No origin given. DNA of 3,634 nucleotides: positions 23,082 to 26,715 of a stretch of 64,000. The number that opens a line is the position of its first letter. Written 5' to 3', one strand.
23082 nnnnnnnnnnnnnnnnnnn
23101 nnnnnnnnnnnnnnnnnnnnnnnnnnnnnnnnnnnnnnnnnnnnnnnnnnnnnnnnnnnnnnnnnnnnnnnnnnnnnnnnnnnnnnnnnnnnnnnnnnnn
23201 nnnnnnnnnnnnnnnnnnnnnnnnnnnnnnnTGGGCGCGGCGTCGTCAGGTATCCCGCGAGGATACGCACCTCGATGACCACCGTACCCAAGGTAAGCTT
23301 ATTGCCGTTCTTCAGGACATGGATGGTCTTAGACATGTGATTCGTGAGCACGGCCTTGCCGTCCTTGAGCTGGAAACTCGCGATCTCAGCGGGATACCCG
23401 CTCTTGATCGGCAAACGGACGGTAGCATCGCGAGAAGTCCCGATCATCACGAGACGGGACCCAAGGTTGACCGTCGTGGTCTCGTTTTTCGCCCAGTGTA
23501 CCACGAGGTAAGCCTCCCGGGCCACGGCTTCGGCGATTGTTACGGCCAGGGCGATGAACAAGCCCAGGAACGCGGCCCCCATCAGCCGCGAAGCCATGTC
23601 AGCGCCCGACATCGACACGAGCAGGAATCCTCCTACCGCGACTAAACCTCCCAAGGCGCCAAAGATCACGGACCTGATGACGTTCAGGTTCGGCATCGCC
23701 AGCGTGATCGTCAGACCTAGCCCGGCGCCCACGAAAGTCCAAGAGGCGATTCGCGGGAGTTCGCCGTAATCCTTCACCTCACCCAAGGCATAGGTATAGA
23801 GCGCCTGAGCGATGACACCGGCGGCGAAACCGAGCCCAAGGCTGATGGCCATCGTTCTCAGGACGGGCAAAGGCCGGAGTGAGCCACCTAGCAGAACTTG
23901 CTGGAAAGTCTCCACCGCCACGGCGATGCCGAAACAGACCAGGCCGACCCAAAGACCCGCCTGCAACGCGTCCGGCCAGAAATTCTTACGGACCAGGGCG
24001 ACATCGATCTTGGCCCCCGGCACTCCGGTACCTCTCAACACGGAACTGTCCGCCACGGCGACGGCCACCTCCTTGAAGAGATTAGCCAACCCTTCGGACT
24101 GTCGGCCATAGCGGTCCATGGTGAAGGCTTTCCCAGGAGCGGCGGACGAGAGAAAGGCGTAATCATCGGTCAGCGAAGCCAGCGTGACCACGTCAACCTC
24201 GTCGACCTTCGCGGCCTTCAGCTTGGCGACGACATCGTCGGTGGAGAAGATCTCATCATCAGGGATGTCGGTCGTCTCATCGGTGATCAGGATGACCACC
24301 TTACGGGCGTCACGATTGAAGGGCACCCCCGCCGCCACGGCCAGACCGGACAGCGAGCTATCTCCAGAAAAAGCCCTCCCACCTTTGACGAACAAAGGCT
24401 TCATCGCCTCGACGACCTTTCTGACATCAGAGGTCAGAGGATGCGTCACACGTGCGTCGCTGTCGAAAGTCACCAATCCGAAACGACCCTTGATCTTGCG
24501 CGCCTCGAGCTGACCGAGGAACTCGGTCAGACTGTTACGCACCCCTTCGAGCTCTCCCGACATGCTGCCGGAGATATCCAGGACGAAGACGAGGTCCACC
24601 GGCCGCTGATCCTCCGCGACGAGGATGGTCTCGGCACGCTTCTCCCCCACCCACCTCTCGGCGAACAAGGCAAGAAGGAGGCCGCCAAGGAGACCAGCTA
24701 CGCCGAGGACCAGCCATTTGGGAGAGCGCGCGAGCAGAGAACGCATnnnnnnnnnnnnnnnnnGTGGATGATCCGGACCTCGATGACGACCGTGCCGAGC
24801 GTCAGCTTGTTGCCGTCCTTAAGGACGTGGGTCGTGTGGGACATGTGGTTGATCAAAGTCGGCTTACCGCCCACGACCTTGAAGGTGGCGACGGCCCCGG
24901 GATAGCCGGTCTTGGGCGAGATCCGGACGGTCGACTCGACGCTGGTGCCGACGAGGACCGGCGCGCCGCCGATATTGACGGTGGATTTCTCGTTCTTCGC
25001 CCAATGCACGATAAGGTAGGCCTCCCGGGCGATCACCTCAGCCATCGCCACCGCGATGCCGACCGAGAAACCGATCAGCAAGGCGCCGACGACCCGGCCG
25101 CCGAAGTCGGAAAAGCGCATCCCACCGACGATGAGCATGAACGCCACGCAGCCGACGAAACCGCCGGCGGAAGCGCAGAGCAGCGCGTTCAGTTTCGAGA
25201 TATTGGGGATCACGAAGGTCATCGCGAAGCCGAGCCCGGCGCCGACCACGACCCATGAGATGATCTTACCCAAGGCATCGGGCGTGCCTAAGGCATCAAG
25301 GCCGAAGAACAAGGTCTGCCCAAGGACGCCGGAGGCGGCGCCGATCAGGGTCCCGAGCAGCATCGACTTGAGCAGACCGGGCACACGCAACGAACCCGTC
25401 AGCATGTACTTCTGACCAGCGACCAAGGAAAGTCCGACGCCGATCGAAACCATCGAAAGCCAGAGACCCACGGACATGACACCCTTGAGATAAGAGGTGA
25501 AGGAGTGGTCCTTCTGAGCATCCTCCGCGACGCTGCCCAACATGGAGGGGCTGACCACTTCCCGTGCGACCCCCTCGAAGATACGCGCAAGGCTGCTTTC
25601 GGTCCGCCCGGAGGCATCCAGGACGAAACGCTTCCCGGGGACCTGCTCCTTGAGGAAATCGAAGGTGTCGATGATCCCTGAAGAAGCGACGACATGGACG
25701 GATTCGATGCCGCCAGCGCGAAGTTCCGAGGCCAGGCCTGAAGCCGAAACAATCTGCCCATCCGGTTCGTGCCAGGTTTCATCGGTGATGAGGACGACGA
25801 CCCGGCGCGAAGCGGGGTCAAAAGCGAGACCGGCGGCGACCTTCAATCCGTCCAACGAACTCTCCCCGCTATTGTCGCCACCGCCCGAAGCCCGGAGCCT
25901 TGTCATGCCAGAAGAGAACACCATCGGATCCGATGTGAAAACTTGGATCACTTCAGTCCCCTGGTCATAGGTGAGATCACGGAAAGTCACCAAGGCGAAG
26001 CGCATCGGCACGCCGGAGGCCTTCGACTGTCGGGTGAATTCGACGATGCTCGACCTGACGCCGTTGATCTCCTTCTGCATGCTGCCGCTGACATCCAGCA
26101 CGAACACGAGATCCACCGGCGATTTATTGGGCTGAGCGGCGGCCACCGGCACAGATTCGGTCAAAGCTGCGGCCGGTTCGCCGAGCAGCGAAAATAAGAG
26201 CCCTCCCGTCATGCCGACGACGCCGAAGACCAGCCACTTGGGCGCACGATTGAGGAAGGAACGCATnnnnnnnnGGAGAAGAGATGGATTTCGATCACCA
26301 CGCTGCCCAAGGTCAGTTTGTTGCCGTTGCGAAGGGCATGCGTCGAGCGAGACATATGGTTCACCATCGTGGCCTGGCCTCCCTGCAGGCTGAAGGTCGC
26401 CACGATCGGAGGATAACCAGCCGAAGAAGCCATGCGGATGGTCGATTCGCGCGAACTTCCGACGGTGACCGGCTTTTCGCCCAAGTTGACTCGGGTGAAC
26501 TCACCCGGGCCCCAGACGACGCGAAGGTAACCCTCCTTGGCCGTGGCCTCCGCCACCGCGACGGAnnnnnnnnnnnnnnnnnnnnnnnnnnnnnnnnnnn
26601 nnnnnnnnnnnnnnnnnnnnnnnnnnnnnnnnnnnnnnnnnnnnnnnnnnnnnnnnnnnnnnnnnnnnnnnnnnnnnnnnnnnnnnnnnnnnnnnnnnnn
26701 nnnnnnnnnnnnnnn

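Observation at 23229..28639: Four tandem paralogs sharing a polytopic TM core and a non-canonical FHA-like C-terminal domain, with swapped ectodomains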

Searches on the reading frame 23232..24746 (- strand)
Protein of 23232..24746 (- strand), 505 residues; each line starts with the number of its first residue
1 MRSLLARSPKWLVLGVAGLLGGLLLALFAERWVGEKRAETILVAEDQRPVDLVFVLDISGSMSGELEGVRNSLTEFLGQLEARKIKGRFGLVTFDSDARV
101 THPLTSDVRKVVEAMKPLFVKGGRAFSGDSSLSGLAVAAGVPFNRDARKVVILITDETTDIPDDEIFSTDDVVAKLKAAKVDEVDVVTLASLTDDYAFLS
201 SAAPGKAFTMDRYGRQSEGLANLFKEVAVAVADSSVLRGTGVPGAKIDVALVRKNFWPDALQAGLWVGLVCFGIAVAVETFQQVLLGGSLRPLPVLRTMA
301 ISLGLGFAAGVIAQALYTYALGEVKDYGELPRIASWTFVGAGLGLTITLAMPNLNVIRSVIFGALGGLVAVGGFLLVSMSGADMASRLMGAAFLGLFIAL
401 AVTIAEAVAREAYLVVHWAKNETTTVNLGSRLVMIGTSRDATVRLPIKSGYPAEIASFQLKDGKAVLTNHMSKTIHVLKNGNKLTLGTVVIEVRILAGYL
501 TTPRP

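Call 8: search_protein_families(library=pfam, proteins=[window:23232-24746:-], max_evalue=1)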
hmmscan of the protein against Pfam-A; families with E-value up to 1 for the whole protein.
window:23232-24746:- (505 aa): 8 families
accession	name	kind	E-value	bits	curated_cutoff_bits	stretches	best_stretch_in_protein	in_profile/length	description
PF00092.34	VWA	-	1.5e-14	55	23.8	1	51-204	1-152/174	von Willebrand factor type A domain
PF13519.12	VWA_2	-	6.3e-12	46.5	27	1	52-157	1-106/107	von Willebrand factor type A domain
PF25106.1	VWA_4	-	2e-06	27.9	27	1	52-139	2-89/169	von Willebrand factor A domain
PF13768.12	VWA_3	-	0.00015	22.3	27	1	51-168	2-117/155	von Willebrand factor type A domain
PF05762.20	VWA_CoxE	-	0.00098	19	26.4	1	46-192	53-188/222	VWA domain containing CoxE-like protein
PF20782.3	TssR_VWA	-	0.012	15.2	25.7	1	43-115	41-119/304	TssR protein VWA domain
PF00362.24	Integrin_beta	-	0.015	15.4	24.8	1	47-94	3-50/248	Integrin beta chain VWA domain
PF24909.1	vWA_SIBA-E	-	0.092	12.6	27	1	50-184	36-171/284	Integrin beta-like protein A-E, vWA-like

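Call 19: search_protein_families(library=padloc, proteins=[window:23232-24746:-], max_evalue=0.01)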
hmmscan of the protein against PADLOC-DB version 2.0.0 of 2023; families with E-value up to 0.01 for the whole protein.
window:23232-24746:- (505 aa): 0 families

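Call 67: search_protein_families(library=ncbifam, proteins=[window:23232-24746:-], max_evalue=0.01)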
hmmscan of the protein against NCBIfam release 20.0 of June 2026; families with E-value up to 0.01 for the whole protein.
window:23232-24746:- (505 aa): 5 families
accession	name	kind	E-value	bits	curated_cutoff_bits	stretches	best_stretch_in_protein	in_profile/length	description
TIGR03436.1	acidobact_VWFA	subfamily_domain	1.9e-07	30.9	81.25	1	46-161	63-191/324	VWA domain-containing protein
TIGR02442.1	Cob-chelat-sub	hypoth_equivalog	1.9e-06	26.7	779.45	1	52-182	475-609/641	putative cobaltochelatase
NF047508.1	VWA_BatA_Lepto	exception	3.4e-05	23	380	1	42-113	81-156/315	VWA domain-containing protein BatA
TIGR03788.1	marine_srt_targ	equivalog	9.6e-05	21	551.65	1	47-128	269-348/629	marine proteobacterial sortase target protein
NF047506.1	VWA_BatB_Lepto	exception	0.00028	20.1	350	1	12-118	51-156/324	VWA domain-containing protein BatB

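Call 93: list_cluster_members(proteins=[window:23232-24746:-, window:24764-26266:-, window:26275-27198:-, P0026, P0029])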
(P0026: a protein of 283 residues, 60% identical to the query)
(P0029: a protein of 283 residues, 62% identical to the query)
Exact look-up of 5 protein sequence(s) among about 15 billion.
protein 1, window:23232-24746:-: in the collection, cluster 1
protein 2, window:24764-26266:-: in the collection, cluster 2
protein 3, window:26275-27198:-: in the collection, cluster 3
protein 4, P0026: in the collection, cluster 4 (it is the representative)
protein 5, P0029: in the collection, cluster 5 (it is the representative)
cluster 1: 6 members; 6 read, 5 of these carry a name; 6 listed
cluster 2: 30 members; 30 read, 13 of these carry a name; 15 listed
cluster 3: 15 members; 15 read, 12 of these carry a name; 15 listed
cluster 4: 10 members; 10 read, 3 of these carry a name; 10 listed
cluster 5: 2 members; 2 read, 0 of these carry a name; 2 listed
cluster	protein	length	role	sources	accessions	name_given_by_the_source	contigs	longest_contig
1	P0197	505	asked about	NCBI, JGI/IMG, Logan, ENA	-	uncharacterized protein YegL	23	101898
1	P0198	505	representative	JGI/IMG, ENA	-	Ca-activated chloride channel family protein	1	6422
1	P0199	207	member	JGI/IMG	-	hypothetical protein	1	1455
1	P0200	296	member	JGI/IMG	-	hypothetical protein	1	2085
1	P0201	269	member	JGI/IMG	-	hypothetical protein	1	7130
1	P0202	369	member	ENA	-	-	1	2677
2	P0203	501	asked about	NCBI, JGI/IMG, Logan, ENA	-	Ca-activated chloride channel family protein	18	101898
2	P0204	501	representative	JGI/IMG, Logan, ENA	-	Ca-activated chloride channel family protein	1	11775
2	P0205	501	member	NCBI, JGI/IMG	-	Ca-activated chloride channel family protein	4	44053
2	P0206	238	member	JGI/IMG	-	hypothetical protein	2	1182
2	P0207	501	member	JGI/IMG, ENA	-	Ca-activated chloride channel family protein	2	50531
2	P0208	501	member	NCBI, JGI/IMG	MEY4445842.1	MAG: hypothetical protein RL444_955 [Verrucomicrobiota bacterium] | Ca-activated chloride channel family protein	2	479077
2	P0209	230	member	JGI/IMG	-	hypothetical protein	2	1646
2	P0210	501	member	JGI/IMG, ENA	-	Ca-activated chloride channel family protein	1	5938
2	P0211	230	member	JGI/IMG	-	hypothetical protein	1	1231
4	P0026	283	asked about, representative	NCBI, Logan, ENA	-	-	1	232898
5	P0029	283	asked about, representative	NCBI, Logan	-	-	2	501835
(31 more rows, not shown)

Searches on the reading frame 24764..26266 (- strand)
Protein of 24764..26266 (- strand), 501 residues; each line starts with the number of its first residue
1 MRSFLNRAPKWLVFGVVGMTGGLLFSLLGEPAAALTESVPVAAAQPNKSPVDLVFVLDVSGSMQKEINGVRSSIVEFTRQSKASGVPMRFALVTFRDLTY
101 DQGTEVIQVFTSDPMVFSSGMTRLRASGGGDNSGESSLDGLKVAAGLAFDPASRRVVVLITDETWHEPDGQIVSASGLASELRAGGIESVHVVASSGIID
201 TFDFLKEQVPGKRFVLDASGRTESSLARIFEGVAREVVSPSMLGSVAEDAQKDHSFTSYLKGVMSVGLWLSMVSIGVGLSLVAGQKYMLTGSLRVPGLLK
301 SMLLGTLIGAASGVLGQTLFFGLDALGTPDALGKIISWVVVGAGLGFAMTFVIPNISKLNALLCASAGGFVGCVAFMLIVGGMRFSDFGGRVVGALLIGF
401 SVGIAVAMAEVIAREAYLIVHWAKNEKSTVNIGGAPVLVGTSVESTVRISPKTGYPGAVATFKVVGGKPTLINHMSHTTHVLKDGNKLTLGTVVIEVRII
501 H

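Call 8: search_protein_families(library=pfam, proteins=[window:24764-26266:-], max_evalue=1)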
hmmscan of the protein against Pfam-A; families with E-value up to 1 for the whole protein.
window:24764-26266:- (501 aa): 5 families
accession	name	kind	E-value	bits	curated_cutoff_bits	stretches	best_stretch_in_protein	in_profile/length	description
PF25106.1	VWA_4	-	1.1e-12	48.3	27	1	53-147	2-91/169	von Willebrand factor A domain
PF13519.12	VWA_2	-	1.1e-07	32.8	27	1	53-163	1-106/107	von Willebrand factor type A domain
PF00092.34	VWA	-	1.1e-07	32.6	23.8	1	52-192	1-137/174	von Willebrand factor type A domain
PF05762.20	VWA_CoxE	-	0.0069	16.3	26.4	1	44-164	49-160/222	VWA domain containing CoxE-like protein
PF00362.24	Integrin_beta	-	0.0074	16.5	24.8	1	47-78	2-33/248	Integrin beta chain VWA domain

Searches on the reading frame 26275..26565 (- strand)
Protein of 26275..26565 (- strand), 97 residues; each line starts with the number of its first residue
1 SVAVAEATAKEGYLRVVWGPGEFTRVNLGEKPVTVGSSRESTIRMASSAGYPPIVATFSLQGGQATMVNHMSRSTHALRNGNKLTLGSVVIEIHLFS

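Call 14: search_solved_structures(query=window:26275-26565:-, max_evalue=10, show_alignments=3)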
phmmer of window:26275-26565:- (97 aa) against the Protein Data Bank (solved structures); distinct sequences matched with E-value up to 10: 5.
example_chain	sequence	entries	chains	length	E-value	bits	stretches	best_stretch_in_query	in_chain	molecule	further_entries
3so8_A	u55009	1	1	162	0.68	13.9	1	8-56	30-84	Ankyrin repeat family A protein 2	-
3v2x_A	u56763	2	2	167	0.71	13.8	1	8-56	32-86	Ankyrin repeat family A protein 2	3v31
4lg6_A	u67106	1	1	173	0.75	13.7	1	8-57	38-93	Ankyrin repeat family A protein 2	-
3v2o_A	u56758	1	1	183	0.79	13.6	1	8-57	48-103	Ankyrin repeat family A protein 2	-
4qqi_A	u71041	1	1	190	0.89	13.5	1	8-57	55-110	Ankyrin repeat family A protein 2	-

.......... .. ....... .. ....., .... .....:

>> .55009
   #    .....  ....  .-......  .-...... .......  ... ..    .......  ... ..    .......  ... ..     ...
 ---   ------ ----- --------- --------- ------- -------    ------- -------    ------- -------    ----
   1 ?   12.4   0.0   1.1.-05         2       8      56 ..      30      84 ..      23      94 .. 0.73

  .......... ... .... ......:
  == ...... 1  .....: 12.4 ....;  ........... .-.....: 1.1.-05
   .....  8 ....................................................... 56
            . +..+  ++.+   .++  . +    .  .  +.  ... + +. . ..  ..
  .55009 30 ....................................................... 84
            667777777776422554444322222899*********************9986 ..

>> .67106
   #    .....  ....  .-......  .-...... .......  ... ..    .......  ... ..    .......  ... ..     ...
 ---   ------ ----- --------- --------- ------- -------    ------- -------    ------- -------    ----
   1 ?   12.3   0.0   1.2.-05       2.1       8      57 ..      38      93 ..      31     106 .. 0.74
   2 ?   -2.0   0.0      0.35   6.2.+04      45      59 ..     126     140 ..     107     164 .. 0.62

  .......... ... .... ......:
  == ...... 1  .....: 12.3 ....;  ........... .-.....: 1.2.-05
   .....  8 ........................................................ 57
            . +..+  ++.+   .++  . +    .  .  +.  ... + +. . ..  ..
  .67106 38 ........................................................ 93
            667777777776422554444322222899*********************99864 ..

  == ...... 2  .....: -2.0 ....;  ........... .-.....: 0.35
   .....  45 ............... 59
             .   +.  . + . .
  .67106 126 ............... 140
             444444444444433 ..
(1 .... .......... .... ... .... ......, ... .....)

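Call 42: search_solved_structures(query=A5, max_evalue=10, show_alignments=4)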
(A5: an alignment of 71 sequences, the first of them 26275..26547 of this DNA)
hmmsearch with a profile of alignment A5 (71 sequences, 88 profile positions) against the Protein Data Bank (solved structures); distinct sequences matched with E-value up to 10: 15.
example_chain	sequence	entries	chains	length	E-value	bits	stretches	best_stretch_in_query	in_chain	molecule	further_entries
6i2q_B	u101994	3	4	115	0.0076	19.9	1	5-83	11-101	Glycogen accumulation regulator GarA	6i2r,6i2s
2kb3_A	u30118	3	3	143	0.0089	19.7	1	5-83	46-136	Oxoglutarate dehydrogenase inhibitor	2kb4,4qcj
8p5x_G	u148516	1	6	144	0.0091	19.7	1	5-83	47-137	Oxoglutarate dehydrogenase inhibitor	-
8p5r_G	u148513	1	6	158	0.019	18.7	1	5-82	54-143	Glycogen accumulation regulator GarA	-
3po8_A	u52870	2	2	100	0.034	17.9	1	28-86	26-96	Putative uncharacterized protein TB39.8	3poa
2lc1_A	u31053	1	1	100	0.037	17.7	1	28-86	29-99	Putative uncharacterized protein TB39.8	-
7rj3_A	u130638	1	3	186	0.052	17.3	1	6-82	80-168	Glycogen accumulation regulator GarA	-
2kfu_A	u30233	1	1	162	0.064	17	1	6-82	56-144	Rv1827 pThr 22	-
2kkl_A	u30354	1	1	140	0.065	17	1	6-83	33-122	Uncharacterized protein Mb1858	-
6i2p_D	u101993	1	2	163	0.065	16.9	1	6-82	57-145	Glycogen accumulation regulator GarA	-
1eal_A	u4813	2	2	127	0.3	14.8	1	32-80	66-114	ILEAL LIPID BINDING PROTEIN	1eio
6hc1_A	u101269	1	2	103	0.34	14.6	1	26-73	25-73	GGDEF domain protein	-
6hc0_B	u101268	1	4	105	0.36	14.6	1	26-73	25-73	GGDEF domain protein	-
3oun_A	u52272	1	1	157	0.63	13.8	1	29-85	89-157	Putative uncharacterized protein TB39.8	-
6uid_A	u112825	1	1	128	1.8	12.4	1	15-60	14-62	EscD/YscD/HrpQ family type III secretion system inner membrane ring protein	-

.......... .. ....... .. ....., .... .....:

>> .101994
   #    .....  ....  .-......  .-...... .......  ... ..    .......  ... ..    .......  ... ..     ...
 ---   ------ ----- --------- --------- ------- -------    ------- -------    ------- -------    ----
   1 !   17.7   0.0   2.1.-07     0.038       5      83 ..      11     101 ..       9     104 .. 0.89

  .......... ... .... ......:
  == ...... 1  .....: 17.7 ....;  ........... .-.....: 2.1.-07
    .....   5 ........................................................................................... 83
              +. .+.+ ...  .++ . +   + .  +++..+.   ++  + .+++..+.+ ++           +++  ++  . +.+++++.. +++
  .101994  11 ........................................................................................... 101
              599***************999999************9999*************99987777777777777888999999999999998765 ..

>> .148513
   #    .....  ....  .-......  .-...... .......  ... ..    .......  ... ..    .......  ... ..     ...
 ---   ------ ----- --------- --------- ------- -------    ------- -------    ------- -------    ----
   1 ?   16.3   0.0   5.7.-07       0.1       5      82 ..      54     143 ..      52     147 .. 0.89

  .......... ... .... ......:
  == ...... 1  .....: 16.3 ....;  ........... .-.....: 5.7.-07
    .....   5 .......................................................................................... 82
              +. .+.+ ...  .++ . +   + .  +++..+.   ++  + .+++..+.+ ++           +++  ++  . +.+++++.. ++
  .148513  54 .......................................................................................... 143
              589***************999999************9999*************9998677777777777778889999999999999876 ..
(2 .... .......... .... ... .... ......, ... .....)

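Call 46: predict_structure(alignment_id=A5)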
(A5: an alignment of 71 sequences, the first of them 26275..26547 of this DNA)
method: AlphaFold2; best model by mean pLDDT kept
length: 91 residues; sequences in the alignment: 71
mean_pLDDT: 95.0   pTM: 0.85
mean pLDDT of the five models: 95.0, 95.0, 93.8, 93.0, 92.5
residues with pLDDT >= 90: 83; 70-90: 7; 50-70: 1; < 50: 0
segments of 3 or more residues with pLDDT < 50: none
pLDDT, mean of each block of 10 residues (from residue 1): 88 97 95 97 96 95 97 96 96 86
secondary structure, 60 per line:
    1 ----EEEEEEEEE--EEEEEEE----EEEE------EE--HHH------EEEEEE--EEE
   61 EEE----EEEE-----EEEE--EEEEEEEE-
elements in order: E5-13 E16-22 E27-30 E50-55 E58-63 E68-71 E77-80 E83-90

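Call 49: fold_search(model_id=the predicted structure, library=pdb)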
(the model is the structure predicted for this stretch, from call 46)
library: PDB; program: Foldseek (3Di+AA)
matches with E <= 10: 431; with E <= 0.001: 21
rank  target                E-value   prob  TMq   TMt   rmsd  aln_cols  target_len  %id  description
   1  6i2q_B                6.8e-05  1.00  0.73  0.69   3.6        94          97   21  Crystal structure of the wild-type SucA domain of Mycobacterium smegmatis KGD (alpha-ketoglutarate decarboxylase), in  (released 2019-05-22)
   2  8p5x_G                7.6e-05  1.00  0.78  0.70   3.4       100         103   20  Single particle cryo-EM structure of the complex between Corynebacterium glutamicum homohexameric 2-oxoglutarate dehyd (released 2023-08-16)
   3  6i2p_D                1.4e-04  1.00  0.74  0.60   3.6        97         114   20  Crystal structure of the Mycobacterium tuberculosis PknB kinase domain (L33E mutant) in complex with its substrate Gar (released 2019-05-22)
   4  4qcj                  1.7e-04  1.00  0.73  0.67   3.7       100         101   18  Crystal Structure of OdhI from Corynebacterium glutamicum (released 2014-07-02)
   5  6i2p_E                1.8e-04  1.00  0.73  0.65   3.6        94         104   19  Crystal structure of the Mycobacterium tuberculosis PknB kinase domain (L33E mutant) in complex with its substrate Gar (released 2019-05-22)
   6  8p5r_G                2.1e-04  1.00  0.74  0.69   3.5        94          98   21  Crystal structure of full-length, homohexameric 2-oxoglutarate dehydrogenase KGD from Mycobacterium smegmatis in compl (released 2023-08-16)
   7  3poa_A                2.2e-04  1.00  0.78  0.75   2.5        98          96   15  Structural and functional analysis of phosphothreonine-dependent FHA domain interactions (released 2011-01-26)
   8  7rj3_A                2.2e-04  1.00  0.74  0.66   4.3        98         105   18  Crystal Structure of the Forkhead Associated (FHA) Domain of the Glycogen Accumulation Regulator (GarA) from Mycobacte (released 2021-07-28)
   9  7rj3_B                2.4e-04  1.00  0.71  0.63   2.7        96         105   20  Crystal Structure of the Forkhead Associated (FHA) Domain of the Glycogen Accumulation Regulator (GarA) from Mycobacte (released 2021-07-28)
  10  3po8                  2.5e-04  1.00  0.73  0.68   3.6        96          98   14  Structural and functional analysis of phosphothreonine-dependent FHA domain interactions (released 2011-01-26)
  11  2lc1_MODEL_1_A        3.0e-04  1.00  0.74  0.68   2.7        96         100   16  Rv0020c_FHA Structure (released 2011-11-02)
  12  3hx1_A                3.0e-04  1.00  0.68  0.62   3.6       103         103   17  Crystal structure of the Slr1951 protein from Synechocystis sp. Northeast Structural Genomics Consortium Target SgR167 (released 2009-06-30)
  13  3unm_B                3.3e-04  1.00  0.72  0.63   4.3       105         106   11  Crystal Structure of The Human MDC1 FHA Domain (released 2012-01-25)
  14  6i2r_B                3.5e-04  1.00  0.74  0.72   3.5        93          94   22  Crystal structure of the SucA domain of Mycobacterium smegmatis KGD (alpha-ketoglutarate decarboxylase), mutant R802A, (released 2019-05-22)
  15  3gqs_B                4.1e-04  1.00  0.81  0.74   2.5       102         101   15  Crystal structure of the FHA domain of CT664 protein from Chlamydia trachomatis (released 2009-04-07)
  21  4d9v_B                9.2e-04  1.00  0.66  0.57   4.2        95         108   16  Structure of the Type III Secretion System Protein (released 2012-09-26)
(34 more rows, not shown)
